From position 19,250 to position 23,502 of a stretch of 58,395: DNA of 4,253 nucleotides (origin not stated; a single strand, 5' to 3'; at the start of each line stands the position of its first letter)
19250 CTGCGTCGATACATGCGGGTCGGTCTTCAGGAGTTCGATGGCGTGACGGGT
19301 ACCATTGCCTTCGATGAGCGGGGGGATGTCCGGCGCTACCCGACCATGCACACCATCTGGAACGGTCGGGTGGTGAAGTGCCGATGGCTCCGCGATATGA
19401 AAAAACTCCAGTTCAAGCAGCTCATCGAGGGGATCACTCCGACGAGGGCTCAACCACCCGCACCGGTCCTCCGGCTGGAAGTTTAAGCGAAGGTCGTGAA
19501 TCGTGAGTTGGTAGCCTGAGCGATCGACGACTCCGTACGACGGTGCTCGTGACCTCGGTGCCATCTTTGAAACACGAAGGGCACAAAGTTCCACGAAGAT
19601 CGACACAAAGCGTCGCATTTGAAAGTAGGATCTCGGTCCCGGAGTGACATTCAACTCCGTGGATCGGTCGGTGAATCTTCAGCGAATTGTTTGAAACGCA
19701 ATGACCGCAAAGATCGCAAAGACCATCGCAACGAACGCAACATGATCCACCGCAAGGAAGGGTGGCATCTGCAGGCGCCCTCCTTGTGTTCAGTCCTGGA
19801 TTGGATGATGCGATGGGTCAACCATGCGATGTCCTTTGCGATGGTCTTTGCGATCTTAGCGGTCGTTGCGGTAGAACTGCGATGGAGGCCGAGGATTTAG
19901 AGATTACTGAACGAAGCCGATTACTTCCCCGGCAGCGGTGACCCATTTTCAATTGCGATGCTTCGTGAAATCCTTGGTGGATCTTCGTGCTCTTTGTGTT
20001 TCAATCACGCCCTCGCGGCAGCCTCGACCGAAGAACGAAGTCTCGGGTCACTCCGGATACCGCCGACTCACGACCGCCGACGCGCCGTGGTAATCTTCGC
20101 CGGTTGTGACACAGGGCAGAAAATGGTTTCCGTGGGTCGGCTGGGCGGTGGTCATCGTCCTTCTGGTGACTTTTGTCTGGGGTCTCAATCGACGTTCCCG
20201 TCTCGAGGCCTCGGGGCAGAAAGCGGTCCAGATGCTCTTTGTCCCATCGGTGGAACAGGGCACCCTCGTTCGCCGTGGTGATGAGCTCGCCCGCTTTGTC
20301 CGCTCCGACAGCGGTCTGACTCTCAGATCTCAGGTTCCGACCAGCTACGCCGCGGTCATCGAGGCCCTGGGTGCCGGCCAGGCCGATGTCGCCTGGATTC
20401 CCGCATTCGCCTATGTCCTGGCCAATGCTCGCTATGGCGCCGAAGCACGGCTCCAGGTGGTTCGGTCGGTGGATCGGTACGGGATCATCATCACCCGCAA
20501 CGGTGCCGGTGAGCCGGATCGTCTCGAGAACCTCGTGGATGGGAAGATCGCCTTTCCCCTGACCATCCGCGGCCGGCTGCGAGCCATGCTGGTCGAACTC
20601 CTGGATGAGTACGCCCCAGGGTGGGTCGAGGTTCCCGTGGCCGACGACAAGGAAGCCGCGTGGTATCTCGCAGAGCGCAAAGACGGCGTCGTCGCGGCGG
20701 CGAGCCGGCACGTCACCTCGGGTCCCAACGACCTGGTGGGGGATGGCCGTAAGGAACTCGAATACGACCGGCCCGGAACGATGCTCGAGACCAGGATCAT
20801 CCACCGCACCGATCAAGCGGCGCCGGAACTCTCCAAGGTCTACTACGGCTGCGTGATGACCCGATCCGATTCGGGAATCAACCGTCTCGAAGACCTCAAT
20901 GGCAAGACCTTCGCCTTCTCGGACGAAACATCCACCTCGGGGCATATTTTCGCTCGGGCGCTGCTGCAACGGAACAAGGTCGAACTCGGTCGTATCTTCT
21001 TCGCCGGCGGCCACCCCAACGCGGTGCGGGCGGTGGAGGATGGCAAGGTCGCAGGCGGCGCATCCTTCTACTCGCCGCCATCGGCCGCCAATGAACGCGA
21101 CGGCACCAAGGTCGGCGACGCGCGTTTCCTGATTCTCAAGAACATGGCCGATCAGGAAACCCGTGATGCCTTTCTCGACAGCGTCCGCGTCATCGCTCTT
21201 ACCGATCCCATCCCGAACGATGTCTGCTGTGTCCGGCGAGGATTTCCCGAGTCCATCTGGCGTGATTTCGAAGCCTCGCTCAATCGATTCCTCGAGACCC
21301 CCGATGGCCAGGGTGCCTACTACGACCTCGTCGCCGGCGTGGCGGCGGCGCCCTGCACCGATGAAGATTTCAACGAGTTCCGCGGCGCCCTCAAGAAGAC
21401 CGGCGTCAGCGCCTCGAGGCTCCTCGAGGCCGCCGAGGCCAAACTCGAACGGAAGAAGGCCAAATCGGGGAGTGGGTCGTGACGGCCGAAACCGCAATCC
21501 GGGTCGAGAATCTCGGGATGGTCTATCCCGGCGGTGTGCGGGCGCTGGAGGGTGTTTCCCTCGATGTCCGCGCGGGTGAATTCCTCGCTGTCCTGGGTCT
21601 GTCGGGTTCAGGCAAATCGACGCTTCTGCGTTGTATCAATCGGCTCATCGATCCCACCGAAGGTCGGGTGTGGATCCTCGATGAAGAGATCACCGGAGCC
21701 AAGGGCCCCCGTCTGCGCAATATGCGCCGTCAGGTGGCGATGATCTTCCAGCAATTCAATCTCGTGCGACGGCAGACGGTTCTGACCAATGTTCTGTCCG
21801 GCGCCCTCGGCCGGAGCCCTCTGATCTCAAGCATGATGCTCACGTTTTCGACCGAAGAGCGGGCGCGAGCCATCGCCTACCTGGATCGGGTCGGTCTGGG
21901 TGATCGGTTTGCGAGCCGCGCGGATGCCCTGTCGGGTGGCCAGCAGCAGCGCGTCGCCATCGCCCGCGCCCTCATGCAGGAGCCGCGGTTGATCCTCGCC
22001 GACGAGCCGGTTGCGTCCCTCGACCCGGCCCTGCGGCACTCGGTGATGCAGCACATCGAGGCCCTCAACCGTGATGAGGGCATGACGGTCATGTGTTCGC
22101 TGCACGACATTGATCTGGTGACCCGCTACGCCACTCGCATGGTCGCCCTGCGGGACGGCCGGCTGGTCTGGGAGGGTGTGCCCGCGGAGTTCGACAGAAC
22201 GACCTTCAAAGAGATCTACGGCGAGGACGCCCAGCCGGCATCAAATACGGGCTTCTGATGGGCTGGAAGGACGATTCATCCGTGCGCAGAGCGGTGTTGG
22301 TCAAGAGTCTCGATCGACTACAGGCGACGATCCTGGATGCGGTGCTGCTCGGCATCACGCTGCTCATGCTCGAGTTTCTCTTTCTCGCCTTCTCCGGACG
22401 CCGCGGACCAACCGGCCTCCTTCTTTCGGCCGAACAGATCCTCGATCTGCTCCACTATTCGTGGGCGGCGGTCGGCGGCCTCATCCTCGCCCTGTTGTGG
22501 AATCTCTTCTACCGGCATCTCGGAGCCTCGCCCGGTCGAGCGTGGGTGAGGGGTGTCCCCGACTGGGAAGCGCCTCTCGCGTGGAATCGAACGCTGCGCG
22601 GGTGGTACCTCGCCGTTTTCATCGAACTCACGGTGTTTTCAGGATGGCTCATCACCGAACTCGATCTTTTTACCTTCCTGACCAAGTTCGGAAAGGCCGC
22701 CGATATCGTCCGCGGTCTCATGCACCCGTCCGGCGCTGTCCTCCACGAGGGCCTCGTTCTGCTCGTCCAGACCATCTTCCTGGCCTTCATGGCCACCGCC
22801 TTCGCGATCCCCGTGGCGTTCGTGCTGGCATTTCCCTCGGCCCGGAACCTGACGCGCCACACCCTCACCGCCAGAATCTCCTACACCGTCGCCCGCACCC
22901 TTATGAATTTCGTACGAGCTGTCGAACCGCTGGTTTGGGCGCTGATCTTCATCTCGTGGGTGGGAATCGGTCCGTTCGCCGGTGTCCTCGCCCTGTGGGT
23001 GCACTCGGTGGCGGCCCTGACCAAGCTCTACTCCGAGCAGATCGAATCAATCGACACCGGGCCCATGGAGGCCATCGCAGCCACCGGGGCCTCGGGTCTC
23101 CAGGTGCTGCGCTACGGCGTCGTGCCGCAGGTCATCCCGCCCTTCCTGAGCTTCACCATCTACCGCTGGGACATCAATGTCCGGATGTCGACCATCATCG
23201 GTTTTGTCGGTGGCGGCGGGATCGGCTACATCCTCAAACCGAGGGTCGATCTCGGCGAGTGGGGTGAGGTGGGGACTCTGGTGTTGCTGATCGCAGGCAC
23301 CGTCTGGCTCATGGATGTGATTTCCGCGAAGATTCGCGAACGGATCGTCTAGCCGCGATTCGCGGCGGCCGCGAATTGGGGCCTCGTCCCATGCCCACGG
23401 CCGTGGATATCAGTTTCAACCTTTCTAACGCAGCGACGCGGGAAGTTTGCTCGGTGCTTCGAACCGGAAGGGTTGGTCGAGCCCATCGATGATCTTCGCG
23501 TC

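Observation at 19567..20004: Nested long inverted-repeat element; with the 8.0, 14.6 and 48.4 kb loci it defines a dense repeat family built from C-R-C-R-A-A-G units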

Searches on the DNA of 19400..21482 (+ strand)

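Call 29: search_rna_families(source=window, start=19400, end=20150, threshold=evalue, max_evalue=10)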
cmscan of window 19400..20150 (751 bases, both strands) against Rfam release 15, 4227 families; matches with E-value up to 10: 1.
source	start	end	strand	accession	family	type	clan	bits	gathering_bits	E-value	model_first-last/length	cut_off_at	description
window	19749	19790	+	RF03383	mir-1976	Gene; miRNA;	-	17.2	71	1.7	1-52/52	no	mir-1976 microRNA precursor family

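Call 37: search_rna_families(sources=[L010, L009, L011, L003], threshold=gathering)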
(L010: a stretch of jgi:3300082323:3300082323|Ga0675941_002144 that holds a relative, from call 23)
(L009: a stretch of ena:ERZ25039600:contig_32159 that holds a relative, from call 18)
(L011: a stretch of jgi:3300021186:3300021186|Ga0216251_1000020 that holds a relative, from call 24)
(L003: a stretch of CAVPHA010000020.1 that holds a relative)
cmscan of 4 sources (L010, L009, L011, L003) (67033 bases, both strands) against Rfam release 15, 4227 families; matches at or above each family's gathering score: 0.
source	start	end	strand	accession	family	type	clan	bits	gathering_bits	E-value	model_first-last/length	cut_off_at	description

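Call 38: search_rna_families(source=L010, start=3339, end=4170, threshold=evalue, max_evalue=10)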
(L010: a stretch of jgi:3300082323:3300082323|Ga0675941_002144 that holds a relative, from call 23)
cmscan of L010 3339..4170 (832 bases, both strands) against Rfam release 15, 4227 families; matches with E-value up to 10: 11.
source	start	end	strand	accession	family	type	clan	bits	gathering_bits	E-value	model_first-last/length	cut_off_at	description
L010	3571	3639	-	RF03214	mir-769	Gene; miRNA;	-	27.4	57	0.0044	1-81/81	no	mir-769 microRNA precursor family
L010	3574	3635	-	RF04201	MIR7510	Gene; miRNA;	-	25.2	93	0.021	1-79/79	no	MIR7510 microRNA precursor family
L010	3564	3644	-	RF03937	mir-9456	Gene; miRNA;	-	23.7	80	0.051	1-68/68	no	mir-9456 microRNA precursor family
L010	3559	3621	-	RF02882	MH_s36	Gene; sRNA;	-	20.7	46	1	1-92/92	no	Mesorhizobail RNA 36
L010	3580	3630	+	RF03937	mir-9456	Gene; miRNA;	-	20.3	80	0.39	1-68/68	no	mir-9456 microRNA precursor family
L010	3572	3637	-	RF03675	mir-1001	Gene; miRNA;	-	20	100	0.56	1-90/90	no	mir-1001 microRNA precursor family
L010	3931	3995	+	RF03819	mir-Ro6-3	Gene; miRNA;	-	18.8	79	4.4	1-72/72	no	mir-Ro6-3 microRNA precursor family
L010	3563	3646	+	RF03214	mir-769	Gene; miRNA;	-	18.2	57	1.2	1-81/81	no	mir-769 microRNA precursor family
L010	4006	4076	+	RF03853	mir-2013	Gene; miRNA;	-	17.6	70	1.4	1-83/83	no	mir-2013 microRNA precursor family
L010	3999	4085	+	RF03783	mir-4854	Gene; miRNA;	-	17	100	5.1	1-89/89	no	mir-4854 microRNA precursor family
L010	3638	3652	+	RF01687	Acido-Lenti-1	Gene; sRNA;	-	12.1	37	6.9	31-45/46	no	Acido-Lenti-1 RNA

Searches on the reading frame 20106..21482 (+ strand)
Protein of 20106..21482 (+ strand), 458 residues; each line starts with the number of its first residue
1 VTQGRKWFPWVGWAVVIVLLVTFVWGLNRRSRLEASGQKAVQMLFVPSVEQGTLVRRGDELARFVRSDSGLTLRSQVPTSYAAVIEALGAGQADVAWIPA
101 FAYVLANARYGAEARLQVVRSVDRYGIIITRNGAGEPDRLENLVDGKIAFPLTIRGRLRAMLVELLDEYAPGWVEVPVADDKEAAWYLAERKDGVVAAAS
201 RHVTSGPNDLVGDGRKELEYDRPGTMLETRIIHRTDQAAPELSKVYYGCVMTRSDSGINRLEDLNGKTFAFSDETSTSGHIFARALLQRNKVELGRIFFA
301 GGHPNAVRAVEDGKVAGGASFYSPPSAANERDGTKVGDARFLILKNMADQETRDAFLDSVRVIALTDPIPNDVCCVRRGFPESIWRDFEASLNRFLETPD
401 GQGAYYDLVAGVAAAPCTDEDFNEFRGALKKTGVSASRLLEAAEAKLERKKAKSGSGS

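Call 12: search_protein_families(library=pfam, proteins=[window:20106-21482:+])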
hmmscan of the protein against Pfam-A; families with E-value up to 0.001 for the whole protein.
window:20106-21482:+ (458 aa): 2 families
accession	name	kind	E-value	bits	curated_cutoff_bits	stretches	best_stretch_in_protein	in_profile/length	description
PF12974.12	Phosphonate-bd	-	1.1e-41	143.3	27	2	244-408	83-229/242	ABC transporter, phosphonate, periplasmic substrate-binding protein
PF09084.16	NMT1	-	1e-05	26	20.5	1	249-319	76-145/216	NMT1/THI5 like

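Call 14: find_homologous_proteins(query=window:20124-21482:+)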
Query window:20124-21482:+ (452 aa): 642 proteins with E <= 0.001 among 8000 candidates; the best 120 are listed.
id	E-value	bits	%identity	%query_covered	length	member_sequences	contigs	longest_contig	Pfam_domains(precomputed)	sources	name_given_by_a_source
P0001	0.0e+0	1011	100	100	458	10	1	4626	PF09084.17,PF12974.13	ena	-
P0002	7.8e-291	982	97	100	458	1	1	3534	PF09084.17,PF12974.13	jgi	jgi:ABC-type phosphate/phosphonate transport system substrate-binding protein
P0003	2.7e-290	980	96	100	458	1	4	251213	PF09084.17,PF12974.13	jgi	-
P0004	1.7e-289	978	96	100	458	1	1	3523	PF09084.17,PF12974.13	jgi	-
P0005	4.1e-288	973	96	100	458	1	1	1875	PF12974.13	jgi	-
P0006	4.1e-288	973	96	100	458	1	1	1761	PF12974.13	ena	-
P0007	5.7e-288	973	95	100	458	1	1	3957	PF12974.13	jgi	-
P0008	1.2e-287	972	95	100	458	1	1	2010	PF09084.17,PF12974.13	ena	-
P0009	3.1e-287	970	95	100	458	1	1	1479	PF09084.17,PF12974.13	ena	-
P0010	7.1e-286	966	94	100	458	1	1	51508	PF12974.13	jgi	jgi:ABC-type phosphate/phosphonate transport system substrate-binding protein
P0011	9.7e-282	952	96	98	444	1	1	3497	PF09084.17,PF12974.13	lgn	-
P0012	2.8e-281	951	96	98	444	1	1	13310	PF09084.17,PF12974.13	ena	-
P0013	4.3e-280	947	95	98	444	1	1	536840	PF09084.17,PF12974.13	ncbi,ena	-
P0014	5.0e-280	947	92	100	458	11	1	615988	PF09084.17,PF12974.13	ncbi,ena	-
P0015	9.8e-280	946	95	98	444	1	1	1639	PF09084.17,PF12974.13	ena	-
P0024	7.9e-264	893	89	98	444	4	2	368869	PF12974.13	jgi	-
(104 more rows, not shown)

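Call 16: find_encoding_contigs(protein=P0003, flank=10000, max_places=2)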
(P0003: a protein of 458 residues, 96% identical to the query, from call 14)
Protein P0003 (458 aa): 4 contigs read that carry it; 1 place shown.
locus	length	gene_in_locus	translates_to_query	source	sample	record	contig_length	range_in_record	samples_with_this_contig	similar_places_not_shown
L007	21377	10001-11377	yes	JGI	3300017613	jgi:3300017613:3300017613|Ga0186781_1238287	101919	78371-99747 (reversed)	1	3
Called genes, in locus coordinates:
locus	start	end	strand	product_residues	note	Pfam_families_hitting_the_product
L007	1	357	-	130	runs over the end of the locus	PF00072:Response_reg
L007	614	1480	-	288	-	PF00583:Acetyltransf_1 (weak)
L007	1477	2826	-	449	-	PF13353:Fer4_12 (weak), PF04055:Radical_SAM, PF12544:LAM_C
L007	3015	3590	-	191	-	PF01978:TrmB (weak), PF22381:Staph_reg_Sar_Rot, PF01047:MarR, PF12802:MarR_2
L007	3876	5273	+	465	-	PF00474:SSF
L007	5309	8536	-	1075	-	PF26549:Tricorn_N, PF26550:Tricorn_2nd, PF07676:PD40, PF26549:Tricorn_N, PF26550:Tricorn_2nd, PF07676:PD40, PF26549:Tricorn_N, PF14684:Tricorn_C1, +4 more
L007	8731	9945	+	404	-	PF13433:Peripla_BP_5, PF13458:Peripla_BP_6, PF01094:ANF_receptor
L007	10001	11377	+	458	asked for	PF12974:Phosphonate-bd, PF09084:NMT1 (faint), PF12974:Phosphonate-bd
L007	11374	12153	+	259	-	PF00005:ABC_tran, PF13304:AAA_21 (faint)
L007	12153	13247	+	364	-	PF00528:BPD_transp_1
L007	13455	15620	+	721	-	PF13620:CarboxypepD_reg (faint), PF00331:Glyco_hydro_10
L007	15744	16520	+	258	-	PF02563:Poly_export, PF10531:SLBB, PF22461:SLBB_2 (weak)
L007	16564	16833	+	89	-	PF00550:PP-binding (weak)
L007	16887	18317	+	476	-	PF01943:Polysacc_synt, PF13440:Polysacc_synt_3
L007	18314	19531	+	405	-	PF00534:Glycos_transf_1, PF13692:Glyco_trans_1_4, PF13524:Glyco_trans_1_2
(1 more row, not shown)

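Call 17: find_encoding_contigs(protein=P0013, flank=10000, max_places=2)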
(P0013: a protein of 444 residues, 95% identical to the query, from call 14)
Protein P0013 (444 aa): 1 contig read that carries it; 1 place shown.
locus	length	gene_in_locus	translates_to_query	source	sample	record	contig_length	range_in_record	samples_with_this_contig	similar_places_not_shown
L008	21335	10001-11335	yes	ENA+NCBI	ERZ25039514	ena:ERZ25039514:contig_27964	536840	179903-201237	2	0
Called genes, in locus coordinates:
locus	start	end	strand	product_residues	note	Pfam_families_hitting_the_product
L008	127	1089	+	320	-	PF01073:3Beta_HSD, PF01370:Epimerase (weak)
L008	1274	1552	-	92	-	-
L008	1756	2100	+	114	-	-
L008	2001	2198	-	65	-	-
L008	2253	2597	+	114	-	PF02866:Ldh_1_C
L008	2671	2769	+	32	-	-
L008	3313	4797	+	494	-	PF03572:Peptidase_S41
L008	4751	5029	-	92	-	PF00072:Response_reg (weak)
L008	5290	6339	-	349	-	PF00595:PDZ (weak), PF14685:PDZ_Tricorn (weak), PF03572:Peptidase_S41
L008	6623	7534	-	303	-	PF00930:DPPIV_N (faint), PF25174:Beta-prop_THOC3 (faint), PF26550:Tricorn_2nd, PF07676:PD40, PF23381:Beta-prop_IFT122_1st (faint), PF26549:Tricorn_N, PF07676:PD40 (weak)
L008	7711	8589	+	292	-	-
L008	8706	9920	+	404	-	PF13433:Peripla_BP_5 (weak), PF13458:Peripla_BP_6, PF01094:ANF_receptor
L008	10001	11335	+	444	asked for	PF12974:Phosphonate-bd, PF09084:NMT1 (faint), PF12974:Phosphonate-bd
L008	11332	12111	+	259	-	PF00005:ABC_tran, PF13304:AAA_21 (faint)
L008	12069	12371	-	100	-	-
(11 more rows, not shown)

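Call 18: find_encoding_contigs(protein=P0014, flank=10000, max_places=2)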
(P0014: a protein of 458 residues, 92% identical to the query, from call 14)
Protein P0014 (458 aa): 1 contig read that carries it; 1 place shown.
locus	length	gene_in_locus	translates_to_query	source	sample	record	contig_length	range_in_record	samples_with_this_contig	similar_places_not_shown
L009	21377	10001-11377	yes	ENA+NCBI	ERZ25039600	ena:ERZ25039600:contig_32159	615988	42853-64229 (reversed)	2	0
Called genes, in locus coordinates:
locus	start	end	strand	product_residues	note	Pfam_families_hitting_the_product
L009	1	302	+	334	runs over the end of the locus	PF01073:3Beta_HSD, PF01370:Epimerase, PF04321:RmlD_sub_bind, PF05368:NmrA, PF13460:NAD_binding_10, PF16363:GDP_Man_Dehyd, PF07993:NAD_binding_4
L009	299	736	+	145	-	-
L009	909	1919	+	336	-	PF00056:Ldh_1_N, PF02866:Ldh_1_C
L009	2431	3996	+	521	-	PF03572:Peptidase_S41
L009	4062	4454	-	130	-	PF00072:Response_reg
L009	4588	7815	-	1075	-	PF26549:Tricorn_N, PF26550:Tricorn_2nd, PF07676:PD40, PF26550:Tricorn_2nd, PF07676:PD40, PF26549:Tricorn_N, PF14684:Tricorn_C1, PF17820:PDZ_6, +7 more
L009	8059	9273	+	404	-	PF13433:Peripla_BP_5, PF13458:Peripla_BP_6, PF01094:ANF_receptor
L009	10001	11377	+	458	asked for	PF12974:Phosphonate-bd, PF09084:NMT1 (faint), PF12974:Phosphonate-bd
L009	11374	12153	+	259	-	PF00005:ABC_tran, PF13304:AAA_21 (faint)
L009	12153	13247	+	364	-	PF00528:BPD_transp_1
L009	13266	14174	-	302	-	PF07920:DUF1684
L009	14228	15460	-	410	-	PF12704:MacB_PCD, PF02687:FtsX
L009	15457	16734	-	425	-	PF25954:Beta-barrel_RND_2 (faint), PF25975:CzcB_C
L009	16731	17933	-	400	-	PF25990:Beta-barrel_YknX (weak), PF25975:CzcB_C (weak)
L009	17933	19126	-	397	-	-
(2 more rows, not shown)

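Call 23: find_encoding_contigs(protein=P0010, flank=10000, max_places=1)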
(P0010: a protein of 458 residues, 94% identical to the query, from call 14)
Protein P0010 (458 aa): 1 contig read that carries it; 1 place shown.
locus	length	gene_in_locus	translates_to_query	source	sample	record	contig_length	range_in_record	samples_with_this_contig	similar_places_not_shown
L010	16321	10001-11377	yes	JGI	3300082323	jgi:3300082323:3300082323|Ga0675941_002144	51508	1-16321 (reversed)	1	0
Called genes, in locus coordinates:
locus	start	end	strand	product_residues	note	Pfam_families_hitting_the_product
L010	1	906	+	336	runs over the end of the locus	PF00056:Ldh_1_N, PF02866:Ldh_1_C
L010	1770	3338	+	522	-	PF03572:Peptidase_S41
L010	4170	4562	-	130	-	PF00072:Response_reg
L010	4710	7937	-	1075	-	PF26549:Tricorn_N, PF26550:Tricorn_2nd, PF07676:PD40, PF26549:Tricorn_N, PF26550:Tricorn_2nd, PF07676:PD40, PF26549:Tricorn_N, PF14684:Tricorn_C1, +6 more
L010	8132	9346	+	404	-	PF13433:Peripla_BP_5, PF13458:Peripla_BP_6, PF01094:ANF_receptor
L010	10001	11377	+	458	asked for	PF12974:Phosphonate-bd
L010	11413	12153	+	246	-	PF00005:ABC_tran, PF13304:AAA_21 (faint)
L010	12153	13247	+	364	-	PF00528:BPD_transp_1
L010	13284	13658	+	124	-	-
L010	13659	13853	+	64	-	-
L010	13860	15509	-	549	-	PF20142:Scaffold, PF01471:PG_binding_1, PF03734:YkuD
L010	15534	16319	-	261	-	?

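Call 24: find_encoding_contigs(protein=P0024, flank=10000, max_places=2)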
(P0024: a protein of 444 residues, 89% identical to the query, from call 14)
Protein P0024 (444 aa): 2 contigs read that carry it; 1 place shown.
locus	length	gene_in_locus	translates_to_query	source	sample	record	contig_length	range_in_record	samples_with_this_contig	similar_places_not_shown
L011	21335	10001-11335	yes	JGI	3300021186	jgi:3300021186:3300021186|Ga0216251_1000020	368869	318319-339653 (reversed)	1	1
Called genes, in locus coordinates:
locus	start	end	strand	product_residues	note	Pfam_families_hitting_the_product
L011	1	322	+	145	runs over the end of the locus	PF20039:DUF6441 (faint)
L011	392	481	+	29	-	-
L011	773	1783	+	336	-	PF00056:Ldh_1_N, PF02866:Ldh_1_C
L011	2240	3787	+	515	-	PF03572:Peptidase_S41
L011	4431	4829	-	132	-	PF00072:Response_reg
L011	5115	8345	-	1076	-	PF26549:Tricorn_N, PF26550:Tricorn_2nd (weak), PF07676:PD40, PF26550:Tricorn_2nd, PF26549:Tricorn_N, PF07676:PD40 (weak), PF14684:Tricorn_C1, PF03572:Peptidase_S41, +5 more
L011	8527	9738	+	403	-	PF13433:Peripla_BP_5, PF13458:Peripla_BP_6, PF01094:ANF_receptor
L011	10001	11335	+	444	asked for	PF12974:Phosphonate-bd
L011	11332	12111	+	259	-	PF00005:ABC_tran, PF13304:AAA_21 (faint)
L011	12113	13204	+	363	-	PF00528:BPD_transp_1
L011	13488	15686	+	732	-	PF00534:Glycos_transf_1, PF13692:Glyco_trans_1_4, PF04055:Radical_SAM, PF13186:SPASM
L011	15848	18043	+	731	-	PF13620:CarboxypepD_reg (faint), PF00331:Glyco_hydro_10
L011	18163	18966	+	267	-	PF02563:Poly_export, PF10531:SLBB, PF22461:SLBB_2 (weak)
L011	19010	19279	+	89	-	PF00550:PP-binding (weak)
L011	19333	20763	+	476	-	PF01943:Polysacc_synt, PF13440:Polysacc_synt_3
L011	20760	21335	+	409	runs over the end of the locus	PF13439:Glyco_transf_4, PF13579:Glyco_trans_4_4, PF00534:Glycos_transf_1, PF13692:Glyco_trans_1_4, PF13524:Glyco_trans_1_2 (weak)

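Call 25: find_encoding_contigs(protein=P0001, flank=10000, max_places=3)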
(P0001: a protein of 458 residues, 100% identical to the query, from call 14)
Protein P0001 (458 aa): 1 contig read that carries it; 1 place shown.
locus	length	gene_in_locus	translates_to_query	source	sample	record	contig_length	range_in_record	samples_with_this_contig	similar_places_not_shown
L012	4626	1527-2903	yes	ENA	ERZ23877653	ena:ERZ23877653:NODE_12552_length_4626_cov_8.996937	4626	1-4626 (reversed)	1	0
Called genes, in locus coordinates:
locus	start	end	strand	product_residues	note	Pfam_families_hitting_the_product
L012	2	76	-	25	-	?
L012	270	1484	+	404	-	PF13433:Peripla_BP_5, PF13458:Peripla_BP_6, PF01094:ANF_receptor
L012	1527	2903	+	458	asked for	PF12974:Phosphonate-bd, PF09084:NMT1 (faint), PF12974:Phosphonate-bd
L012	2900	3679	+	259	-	PF00005:ABC_tran, PF13304:AAA_21 (faint)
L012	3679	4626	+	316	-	?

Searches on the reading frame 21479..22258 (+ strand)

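Call 12: search_protein_families(library=pfam, proteins=[window:21479-22258:+])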
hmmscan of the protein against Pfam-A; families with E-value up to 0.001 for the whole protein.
window:21479-22258:+ (259 aa): 4 families
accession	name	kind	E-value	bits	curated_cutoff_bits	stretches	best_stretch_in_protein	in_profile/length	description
PF00005.33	ABC_tran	-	5e-36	124.8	25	1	23-179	1-137/137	ABC transporter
PF13304.12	AAA_21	-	5.3e-06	27.2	27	0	36-58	2-24/304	AAA domain, putative AbiEii toxin, Type IV TA system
PF13191.12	AAA_16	-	0.00046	21.2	32.6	0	29-64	18-55/167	AAA ATPase domain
PF13555.12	AAA_29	-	0.00071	19.7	27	0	27-61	16-50/61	P-loop containing region of AAA domain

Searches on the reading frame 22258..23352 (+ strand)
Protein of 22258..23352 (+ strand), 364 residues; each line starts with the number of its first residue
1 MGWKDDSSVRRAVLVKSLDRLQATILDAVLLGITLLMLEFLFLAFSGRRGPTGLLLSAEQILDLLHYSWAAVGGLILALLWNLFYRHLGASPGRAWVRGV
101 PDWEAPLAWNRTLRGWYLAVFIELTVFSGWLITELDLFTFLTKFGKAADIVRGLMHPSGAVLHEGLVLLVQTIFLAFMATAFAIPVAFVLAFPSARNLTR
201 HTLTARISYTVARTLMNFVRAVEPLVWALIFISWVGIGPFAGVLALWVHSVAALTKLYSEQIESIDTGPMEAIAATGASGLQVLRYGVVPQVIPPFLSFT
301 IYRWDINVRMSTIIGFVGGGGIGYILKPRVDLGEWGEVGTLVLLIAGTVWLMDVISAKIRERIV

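Call 12: search_protein_families(library=pfam, proteins=[window:22258-23352:+])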
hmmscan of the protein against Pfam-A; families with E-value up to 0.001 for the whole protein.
window:22258-23352:+ (364 aa): 1 family
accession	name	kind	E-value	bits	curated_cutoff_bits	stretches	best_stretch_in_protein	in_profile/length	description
PF00528.27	BPD_transp_1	-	3.3e-12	46.9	26.4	1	206-326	14-141/184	Binding-protein-dependent transport system inner membrane component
